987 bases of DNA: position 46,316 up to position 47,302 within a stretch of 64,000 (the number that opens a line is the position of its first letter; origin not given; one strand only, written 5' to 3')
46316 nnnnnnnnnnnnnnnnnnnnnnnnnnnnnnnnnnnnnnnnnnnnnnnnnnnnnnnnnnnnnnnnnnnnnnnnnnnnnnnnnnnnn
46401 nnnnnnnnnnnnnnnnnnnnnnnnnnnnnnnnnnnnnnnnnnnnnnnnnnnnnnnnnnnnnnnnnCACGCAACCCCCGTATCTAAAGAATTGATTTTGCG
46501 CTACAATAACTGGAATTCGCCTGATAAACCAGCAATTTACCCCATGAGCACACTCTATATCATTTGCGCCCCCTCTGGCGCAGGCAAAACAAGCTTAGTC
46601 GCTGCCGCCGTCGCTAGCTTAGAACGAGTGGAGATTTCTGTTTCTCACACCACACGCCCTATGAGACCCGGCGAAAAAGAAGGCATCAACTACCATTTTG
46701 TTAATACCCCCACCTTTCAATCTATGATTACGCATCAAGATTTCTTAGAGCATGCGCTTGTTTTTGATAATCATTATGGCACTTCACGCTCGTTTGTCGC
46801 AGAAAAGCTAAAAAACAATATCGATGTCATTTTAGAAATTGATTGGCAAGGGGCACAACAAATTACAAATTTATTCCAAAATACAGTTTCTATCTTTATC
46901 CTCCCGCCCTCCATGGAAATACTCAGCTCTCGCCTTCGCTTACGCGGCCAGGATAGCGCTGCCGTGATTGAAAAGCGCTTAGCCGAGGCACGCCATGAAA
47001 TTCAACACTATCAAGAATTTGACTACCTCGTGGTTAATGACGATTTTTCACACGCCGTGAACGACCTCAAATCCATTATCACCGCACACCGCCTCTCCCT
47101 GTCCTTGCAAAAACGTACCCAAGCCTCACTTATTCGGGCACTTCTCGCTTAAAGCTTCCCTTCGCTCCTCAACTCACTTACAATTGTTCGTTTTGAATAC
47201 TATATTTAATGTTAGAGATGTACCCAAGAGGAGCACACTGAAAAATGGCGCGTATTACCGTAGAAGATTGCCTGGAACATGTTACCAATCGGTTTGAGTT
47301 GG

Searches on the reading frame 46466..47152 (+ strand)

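Call 59: search_protein_families(library=pfam, proteins=[window:46466-47152:+], max_evalue=0.1)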
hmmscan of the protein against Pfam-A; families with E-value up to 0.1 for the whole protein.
window:46466-47152:+ (228 aa): 5 families
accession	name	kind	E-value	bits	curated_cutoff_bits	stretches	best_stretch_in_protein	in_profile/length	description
PF00625.27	Guanylate_kin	-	3.5e-49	167.4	25.2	1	29-207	3-181/182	Guanylate kinase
PF13401.12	AAA_22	-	0.0064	17.2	27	1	30-83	7-43/130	AAA domain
PF13671.12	AAA_33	-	0.011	16.5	27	1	31-176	2-137/143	AAA domain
PF20703.3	nSTAND1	-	0.011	15.8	27.1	1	30-72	35-80/379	Novel STAND NTPase 1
PF13481.12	AAA_25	-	0.037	14.1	27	0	24-51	29-56/195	AAA domain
